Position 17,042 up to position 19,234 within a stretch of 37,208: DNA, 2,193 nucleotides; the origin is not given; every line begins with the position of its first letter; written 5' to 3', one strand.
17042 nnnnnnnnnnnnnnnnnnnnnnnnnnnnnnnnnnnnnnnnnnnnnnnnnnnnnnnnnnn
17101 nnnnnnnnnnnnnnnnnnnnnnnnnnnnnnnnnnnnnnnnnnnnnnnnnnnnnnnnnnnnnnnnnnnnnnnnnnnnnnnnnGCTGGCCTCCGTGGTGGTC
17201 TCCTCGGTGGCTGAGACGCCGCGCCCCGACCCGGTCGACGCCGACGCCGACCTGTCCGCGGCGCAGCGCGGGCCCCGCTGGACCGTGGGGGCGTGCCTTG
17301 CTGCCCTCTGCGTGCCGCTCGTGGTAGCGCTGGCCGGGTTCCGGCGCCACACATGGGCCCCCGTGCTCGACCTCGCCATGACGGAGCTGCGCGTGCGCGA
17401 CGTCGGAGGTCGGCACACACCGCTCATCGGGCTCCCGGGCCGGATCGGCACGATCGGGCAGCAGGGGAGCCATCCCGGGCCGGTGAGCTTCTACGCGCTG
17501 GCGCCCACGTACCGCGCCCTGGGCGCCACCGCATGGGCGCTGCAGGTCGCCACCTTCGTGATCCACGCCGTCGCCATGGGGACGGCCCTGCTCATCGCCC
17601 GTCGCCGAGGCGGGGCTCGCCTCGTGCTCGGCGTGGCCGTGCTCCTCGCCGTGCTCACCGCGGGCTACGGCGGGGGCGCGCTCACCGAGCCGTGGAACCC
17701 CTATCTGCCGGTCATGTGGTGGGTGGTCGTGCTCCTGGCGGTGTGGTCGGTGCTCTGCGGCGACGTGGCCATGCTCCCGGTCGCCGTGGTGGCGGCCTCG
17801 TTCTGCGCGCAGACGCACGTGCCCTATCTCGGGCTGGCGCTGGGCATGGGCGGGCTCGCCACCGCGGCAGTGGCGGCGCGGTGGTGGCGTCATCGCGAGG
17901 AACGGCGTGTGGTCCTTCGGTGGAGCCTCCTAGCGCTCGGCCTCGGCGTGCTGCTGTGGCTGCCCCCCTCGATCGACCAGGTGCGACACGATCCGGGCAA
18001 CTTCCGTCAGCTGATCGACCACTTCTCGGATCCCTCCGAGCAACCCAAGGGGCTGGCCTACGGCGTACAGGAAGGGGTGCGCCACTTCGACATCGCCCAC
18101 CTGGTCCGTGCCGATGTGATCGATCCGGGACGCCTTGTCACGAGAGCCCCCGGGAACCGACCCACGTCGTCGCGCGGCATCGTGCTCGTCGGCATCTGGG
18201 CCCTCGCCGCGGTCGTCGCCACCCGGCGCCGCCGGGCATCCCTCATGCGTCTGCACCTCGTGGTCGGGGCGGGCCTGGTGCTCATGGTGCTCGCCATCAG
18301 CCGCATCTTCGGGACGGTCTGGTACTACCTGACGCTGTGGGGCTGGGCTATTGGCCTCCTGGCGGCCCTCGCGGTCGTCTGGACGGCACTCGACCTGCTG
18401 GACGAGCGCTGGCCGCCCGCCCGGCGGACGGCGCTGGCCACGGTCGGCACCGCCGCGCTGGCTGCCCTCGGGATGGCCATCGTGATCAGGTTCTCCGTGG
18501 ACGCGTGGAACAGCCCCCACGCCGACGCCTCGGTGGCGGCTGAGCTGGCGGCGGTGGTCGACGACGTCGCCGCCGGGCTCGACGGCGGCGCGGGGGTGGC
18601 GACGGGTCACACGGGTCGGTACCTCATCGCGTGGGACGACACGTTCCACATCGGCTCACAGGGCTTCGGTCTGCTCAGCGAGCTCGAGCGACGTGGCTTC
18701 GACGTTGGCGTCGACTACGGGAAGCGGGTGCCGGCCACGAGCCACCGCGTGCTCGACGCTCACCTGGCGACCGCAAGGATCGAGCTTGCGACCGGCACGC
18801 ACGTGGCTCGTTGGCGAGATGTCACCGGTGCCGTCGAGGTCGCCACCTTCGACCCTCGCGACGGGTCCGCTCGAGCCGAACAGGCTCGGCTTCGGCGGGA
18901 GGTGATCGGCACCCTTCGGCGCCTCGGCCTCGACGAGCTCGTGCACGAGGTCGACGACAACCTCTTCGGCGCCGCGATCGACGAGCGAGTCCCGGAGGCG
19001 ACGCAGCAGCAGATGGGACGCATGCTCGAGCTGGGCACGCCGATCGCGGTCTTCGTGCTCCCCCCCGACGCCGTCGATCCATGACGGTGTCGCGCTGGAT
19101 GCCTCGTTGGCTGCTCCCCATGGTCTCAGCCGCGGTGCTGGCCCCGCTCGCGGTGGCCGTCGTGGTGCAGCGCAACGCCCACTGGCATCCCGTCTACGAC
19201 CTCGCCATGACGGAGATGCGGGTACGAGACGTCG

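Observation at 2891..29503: About 26-kb envelope-glycan island with very high density of extracytoplasmic (GT-C-type) transferases and two different polyprenyl-phosphate sugar donor systems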

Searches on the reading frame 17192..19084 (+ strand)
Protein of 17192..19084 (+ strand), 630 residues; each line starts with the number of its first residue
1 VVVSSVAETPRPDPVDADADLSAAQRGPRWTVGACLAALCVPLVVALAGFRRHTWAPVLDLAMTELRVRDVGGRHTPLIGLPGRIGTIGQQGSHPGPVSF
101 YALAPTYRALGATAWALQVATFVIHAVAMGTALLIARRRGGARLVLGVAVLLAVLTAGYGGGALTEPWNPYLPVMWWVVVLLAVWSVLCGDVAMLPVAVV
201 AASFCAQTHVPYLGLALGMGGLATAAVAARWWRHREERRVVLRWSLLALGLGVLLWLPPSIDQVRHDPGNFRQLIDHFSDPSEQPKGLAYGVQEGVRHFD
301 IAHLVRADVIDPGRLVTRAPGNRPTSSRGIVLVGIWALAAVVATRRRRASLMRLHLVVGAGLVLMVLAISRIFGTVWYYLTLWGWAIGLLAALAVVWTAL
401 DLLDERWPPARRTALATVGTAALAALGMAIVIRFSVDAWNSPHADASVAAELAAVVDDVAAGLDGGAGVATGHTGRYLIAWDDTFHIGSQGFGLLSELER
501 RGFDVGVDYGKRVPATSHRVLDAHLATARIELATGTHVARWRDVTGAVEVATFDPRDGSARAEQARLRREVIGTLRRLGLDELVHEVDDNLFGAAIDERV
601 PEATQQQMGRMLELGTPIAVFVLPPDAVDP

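Call 6: search_protein_families(library=pfam, proteins=[window:17192-19084:+], max_evalue=0.01)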
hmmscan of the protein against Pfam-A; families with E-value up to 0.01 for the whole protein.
window:17192-19084:+ (630 aa): 0 families

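Call 11: search_protein_families(library=ncbifam, proteins=[window:17192-19084:+], max_evalue=0.01)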
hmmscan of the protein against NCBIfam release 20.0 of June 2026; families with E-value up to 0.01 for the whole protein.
window:17192-19084:+ (630 aa): 1 family
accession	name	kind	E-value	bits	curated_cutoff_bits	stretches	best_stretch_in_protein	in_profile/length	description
NF033634.1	SLATT_1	domain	0.0085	16.1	41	1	344-414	19-88/132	SLATT domain-containing protein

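Call 18: find_homologous_proteins(query=window:17192-19084:+, max_evalue=0.00001)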
Query window:17192-19084:+ (630 aa): 1629 proteins with E <= 0.00001 among 8000 candidates; the best 120 are listed.
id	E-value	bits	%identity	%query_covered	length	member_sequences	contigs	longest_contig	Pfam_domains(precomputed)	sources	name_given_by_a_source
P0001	0.0e+0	1344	99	98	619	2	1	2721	-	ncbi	ncbi:MAG: hypothetical protein ABIY48_08310, partial [Acidimicrobiales bacterium]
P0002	0.0e+0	1240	89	100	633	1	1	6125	-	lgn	-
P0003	0.0e+0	1056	76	100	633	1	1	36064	-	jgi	jgi:hypothetical protein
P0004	0.0e+0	1038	75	100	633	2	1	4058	-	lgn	-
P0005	8.9e-295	997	71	100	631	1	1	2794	-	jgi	jgi:hypothetical protein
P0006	7.5e-294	994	71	100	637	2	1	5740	-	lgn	-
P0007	7.7e-287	971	72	96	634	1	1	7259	-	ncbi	-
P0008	1.2e-285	967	72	95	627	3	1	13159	-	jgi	jgi:hypothetical protein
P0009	6.3e-285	965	70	100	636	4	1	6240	-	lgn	-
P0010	1.3e-284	964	69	100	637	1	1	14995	-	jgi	jgi:hypothetical protein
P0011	1.5e-282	957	71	97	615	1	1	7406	-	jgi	jgi:MFS family permease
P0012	5.8e-280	948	71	96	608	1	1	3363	-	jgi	jgi:hypothetical protein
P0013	9.9e-279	944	71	93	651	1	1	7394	-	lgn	-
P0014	8.3e-278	941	71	96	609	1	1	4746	-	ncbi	ncbi:MAG: hypothetical protein ACRDZU_11745 [Acidimicrobiales bacterium]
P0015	3.1e-277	939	71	100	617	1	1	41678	-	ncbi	ncbi:MAG: hypothetical protein ACT4OV_07590 [Microthrixaceae bacterium]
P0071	2.1e-185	636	53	93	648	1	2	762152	-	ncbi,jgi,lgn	ncbi:MAG: hypothetical protein QOI95_2947 [Acidimicrobiaceae bacterium]|jgi:hypothetical protein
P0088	4.4e-180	618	49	97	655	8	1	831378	-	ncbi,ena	-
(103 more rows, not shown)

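Call 22: search_solved_structures(query=A1, max_evalue=10, show_alignments=2)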
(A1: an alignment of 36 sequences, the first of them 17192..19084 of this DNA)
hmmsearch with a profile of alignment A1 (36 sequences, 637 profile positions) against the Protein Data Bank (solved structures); distinct sequences matched with E-value up to 10: 0.

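Call 31: predict_structure(alignment_id=A1)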
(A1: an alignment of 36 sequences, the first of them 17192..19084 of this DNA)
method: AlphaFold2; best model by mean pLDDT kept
length: 630 residues; sequences in the alignment: 36
mean_pLDDT: 86.0   pTM: 0.87
mean pLDDT of the five models: 86.0, 84.7, 84.3, 83.4, 83.3
residues with pLDDT >= 90: 356; 70-90: 211; 50-70: 33; < 50: 30
segments of 3 or more residues with pLDDT < 50: 1-25
pLDDT, mean of each block of 10 residues (from residue 1): 27 34 58 96 94 76 85 78 51 65 93 90 97 94 94 93 85 93 97 97 84 89 96 93 97 91 79 77 84 92 69 67 82 97 94 97 94 78 92 95 87 88 94 92 82 93 95 95 80 90 89 72 93 93 94 95 96 96 88 86 91 92 91
secondary structure, 60 per line:
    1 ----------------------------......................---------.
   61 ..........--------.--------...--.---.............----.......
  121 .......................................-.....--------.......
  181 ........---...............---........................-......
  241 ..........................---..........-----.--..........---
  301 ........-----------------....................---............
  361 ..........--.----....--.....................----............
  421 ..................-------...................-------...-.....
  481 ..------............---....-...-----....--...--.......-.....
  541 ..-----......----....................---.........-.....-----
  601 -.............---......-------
elements in order: H29-50 H60-70 H97-109 H114-159 H161-165 H174-188 H192-206 H210-233 H235-266 H270-279 H288-297 H301-308 H326-345 H349-370 H378-381 H384-404 H409-438 H446-464 E476-482 H489-500 E504-507 E528-534 H536-542 E548-553 H558-577 H581-589 H591-595 H602-614 E618-623

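Call 37: fold_search(model_id=the predicted structure, library=pdb)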
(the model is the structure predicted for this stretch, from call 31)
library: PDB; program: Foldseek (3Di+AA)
matches with E <= 10: 281; with E <= 0.001: 12
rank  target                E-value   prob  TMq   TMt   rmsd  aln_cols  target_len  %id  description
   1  5ezm                  2.4e-06  1.00  0.48  0.55   8.5       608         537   15  Crystal Structure of ArnT from Cupriavidus metallidurans in the apo state (released 2016-02-17)
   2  8if8_C                7.2e-06  1.00  0.32  0.33  15.0       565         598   14  Arabinosyltransferase AftA (released 2023-05-31)
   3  5f15                  1.3e-05  1.00  0.48  0.54   8.9       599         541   13  Crystal Structure of ArnT from Cupriavidus metallidurans bound to Undecaprenyl phosphate (released 2016-02-17)
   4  8if8_B                2.0e-05  1.00  0.39  0.40  13.2       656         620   13  Arabinosyltransferase AftA (released 2023-05-31)
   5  5ogl_A                1.0e-04  1.00  0.38  0.35   9.7       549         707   10  Structure of bacterial oligosaccharyltransferase PglB in complex with an acceptor peptide and an lipid-linked oligosac (released 2017-10-25)
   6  9n9j_I                2.0e-04  1.00  0.36  0.33  12.0       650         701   10  Structure of a GRP94 folding intermediate engaged with a CCDC134- and FKBP11-bound secretory translocon (released 2025-11-19)
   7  6gxc_A                2.2e-04  1.00  0.38  0.35  12.9       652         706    9  Bacterial oligosaccharyltransferase PglB in complex with an inhibitory peptide and a reactive lipid-linked oligosaccha (released 2018-11-14)
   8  6ftg_5                2.8e-04  1.00  0.38  0.38  13.8       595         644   10  Subtomogram average of OST-containing ribosome-translocon complexes from canine rough microsomal membranes (released 2018-03-21)
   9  6w98_A                5.2e-04  1.00  0.33  0.19  11.9       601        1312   15  Single-Particle Cryo-EM Structure of Arabinofuranosyltransferase AftD from Mycobacteria (released 2020-05-13)
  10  3waj                  6.5e-04  1.00  0.35  0.29  15.1       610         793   11  Crystal structure of the Archaeoglobus fulgidus oligosaccharyltransferase (O29867_ARCFU) complex with Zn and sulfate (released 2013-10-30)
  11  8b6l_I                7.8e-04  1.00  0.36  0.34  11.4       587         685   10  Subtomogram average of the human Sec61-TRAP-OSTA-translocon (released 2022-12-07)
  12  6wbx                  9.7e-04  1.00  0.34  0.20  12.1       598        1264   16  Single-Particle Cryo-EM Structure of Arabinofuranosyltransferase AftD from Mycobacteria, Mutant R1389S Class 1 (released 2020-05-13)
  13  7tpg_B                1.8e-03  0.99  0.19  0.26  16.8       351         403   14  Single-Particle Cryo-EM Structure of the WaaL O-antigen ligase in its ligand bound state (released 2022-04-06)
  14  7bvf_A                1.9e-03  1.00  0.33  0.21   7.5       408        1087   17  Cryo-EM structure of Mycobacterium tuberculosis arabinosyltransferase EmbA-EmbB-AcpM2 in complex with ethambutol (released 2020-04-29)
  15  7bvf_B                2.7e-03  1.00  0.36  0.24  12.2       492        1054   14  Cryo-EM structure of Mycobacterium tuberculosis arabinosyltransferase EmbA-EmbB-AcpM2 in complex with ethambutol (released 2020-04-29)
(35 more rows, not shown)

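Call 61: search_protein_families(library=pfam, proteins=[window:17192-19084:+], max_evalue=10)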
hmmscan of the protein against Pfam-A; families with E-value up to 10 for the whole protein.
window:17192-19084:+ (630 aa): 0 families

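Call 67: find_encoding_contigs(protein=P0071, flank=10000, max_places=1)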
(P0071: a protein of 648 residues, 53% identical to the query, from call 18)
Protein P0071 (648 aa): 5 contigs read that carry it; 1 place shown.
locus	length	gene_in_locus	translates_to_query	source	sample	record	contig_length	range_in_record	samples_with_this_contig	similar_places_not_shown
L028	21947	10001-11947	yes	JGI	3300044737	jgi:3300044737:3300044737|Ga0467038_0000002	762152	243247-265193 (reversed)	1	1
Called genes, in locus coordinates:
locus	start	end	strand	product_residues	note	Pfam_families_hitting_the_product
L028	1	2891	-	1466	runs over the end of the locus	PF11847:GT-C_AftD, PF00754:F5_F8_type_C (faint), PF24607:CBM_AftD (faint)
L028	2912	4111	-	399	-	PF13439:Glyco_transf_4, PF13579:Glyco_trans_4_4, PF20706:GT4-conflict, PF00534:Glycos_transf_1, PF13692:Glyco_trans_1_4, PF13524:Glyco_trans_1_2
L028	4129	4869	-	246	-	PF00535:Glycos_transf_2, PF13641:Glyco_tranf_2_3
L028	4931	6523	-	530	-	-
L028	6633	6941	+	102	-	-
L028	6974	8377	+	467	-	PF00732:GMC_oxred_N, PF00890:FAD_binding_2 (faint), PF05199:GMC_oxred_C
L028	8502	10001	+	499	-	-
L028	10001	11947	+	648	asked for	-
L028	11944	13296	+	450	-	PF13231:PMT_2 (weak)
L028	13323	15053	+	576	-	-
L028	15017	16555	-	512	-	PF00890:FAD_binding_2 (weak), PF01266:DAO (weak), PF01494:FAD_binding_3 (weak), PF01946:Thi4 (weak), PF07992:Pyr_redox_2 (faint), PF13450:NAD_binding_8, PF01593:Amino_oxidase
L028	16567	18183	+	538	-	PF13231:PMT_2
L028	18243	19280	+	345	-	PF04188:Mannosyl_trans2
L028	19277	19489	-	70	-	-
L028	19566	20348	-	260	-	-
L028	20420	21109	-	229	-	PF11361:DUF3159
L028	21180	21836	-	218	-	PF00072:Response_reg, PF00196:GerE, PF04545:Sigma70_r4 (faint)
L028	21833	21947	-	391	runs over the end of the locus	PF07730:HisKA_3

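Call 68: find_encoding_contigs(protein=P0088, flank=10000, max_places=1)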
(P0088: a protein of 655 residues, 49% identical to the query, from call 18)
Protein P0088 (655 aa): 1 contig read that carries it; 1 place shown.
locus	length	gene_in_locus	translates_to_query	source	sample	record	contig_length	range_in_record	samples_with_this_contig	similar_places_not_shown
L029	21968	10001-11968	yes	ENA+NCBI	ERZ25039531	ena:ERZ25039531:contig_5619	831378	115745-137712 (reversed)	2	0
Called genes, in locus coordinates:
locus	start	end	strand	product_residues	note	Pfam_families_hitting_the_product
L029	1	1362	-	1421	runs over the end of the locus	PF11847:GT-C_AftD, PF00754:F5_F8_type_C (faint), PF24607:CBM_AftD (faint)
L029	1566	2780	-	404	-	PF13439:Glyco_transf_4, PF13579:Glyco_trans_4_4, PF20706:GT4-conflict, PF00534:Glycos_transf_1, PF13692:Glyco_trans_1_4, PF13524:Glyco_trans_1_2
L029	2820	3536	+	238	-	PF13578:Methyltransf_24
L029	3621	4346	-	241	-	PF00535:Glycos_transf_2, PF13641:Glyco_tranf_2_3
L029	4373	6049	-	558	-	-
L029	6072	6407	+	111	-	-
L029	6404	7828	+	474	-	PF00732:GMC_oxred_N, PF00890:FAD_binding_2 (faint), PF01266:DAO (faint), PF07992:Pyr_redox_2 (faint), PF05199:GMC_oxred_C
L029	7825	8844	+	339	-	PF01073:3Beta_HSD, PF01370:Epimerase, PF02719:Polysacc_synt_2, PF04321:RmlD_sub_bind, PF05368:NmrA (weak), PF07993:NAD_binding_4, PF13460:NAD_binding_10, PF16363:GDP_Man_Dehyd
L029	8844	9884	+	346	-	PF01073:3Beta_HSD, PF01370:Epimerase, PF02719:Polysacc_synt_2, PF04321:RmlD_sub_bind, PF13460:NAD_binding_10, PF16363:GDP_Man_Dehyd, PF07993:NAD_binding_4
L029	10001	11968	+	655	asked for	-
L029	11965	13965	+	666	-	-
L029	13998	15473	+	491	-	PF00535:Glycos_transf_2, PF13489:Methyltransf_23, PF08241:Methyltransf_11, PF08242:Methyltransf_12 (weak), PF13649:Methyltransf_25 (weak)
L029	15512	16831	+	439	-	PF02516:STT3, PF13231:PMT_2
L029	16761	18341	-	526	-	PF00890:FAD_binding_2 (weak), PF01266:DAO (faint), PF01494:FAD_binding_3 (weak), PF01946:Thi4 (weak), PF07992:Pyr_redox_2 (faint), PF13450:NAD_binding_8, PF01593:Amino_oxidase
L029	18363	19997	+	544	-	PF13231:PMT_2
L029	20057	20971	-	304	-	PF00903:Glyoxalase, PF18029:Glyoxalase_6 (weak), PF00903:Glyoxalase (weak), PF18029:Glyoxalase_6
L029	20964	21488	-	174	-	PF07638:Sigma70_ECF, PF04542:Sigma70_r2, PF08281:Sigma70_r4_2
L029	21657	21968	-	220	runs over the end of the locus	-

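Call 70: search_protein_representatives(alignment_id=A1)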
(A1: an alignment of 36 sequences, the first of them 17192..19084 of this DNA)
Query: 36 sequences, 637 profile positions. Proteins with E-value up to 0.001 (for the whole library): 5625; up to 1e-10: 4243; up to 1e-30: 1539. The best 150 are listed.
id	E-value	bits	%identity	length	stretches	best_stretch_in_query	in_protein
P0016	0.0e+00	1013.7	-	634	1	7-636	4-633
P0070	5.4e-276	933.4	-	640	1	1-635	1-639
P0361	5.6e-253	857.3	-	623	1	25-633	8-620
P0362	2.2e-242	822.3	-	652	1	26-634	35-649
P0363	5.5e-238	807.8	-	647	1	6-634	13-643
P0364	1.4e-233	793.2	-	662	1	32-633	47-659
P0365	5.1e-225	765.0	-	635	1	39-634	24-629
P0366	7.9e-220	747.8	-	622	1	34-633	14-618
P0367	4.3e-218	742.1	-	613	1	29-632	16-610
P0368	1.0e-217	740.8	-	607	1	30-635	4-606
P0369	6.6e-217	738.1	-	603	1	42-634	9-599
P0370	9.6e-216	734.3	-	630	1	18-633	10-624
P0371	5.7e-213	725.1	-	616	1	35-634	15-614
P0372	1.3e-212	724.0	-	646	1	20-633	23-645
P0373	7.1e-212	721.5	-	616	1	32-633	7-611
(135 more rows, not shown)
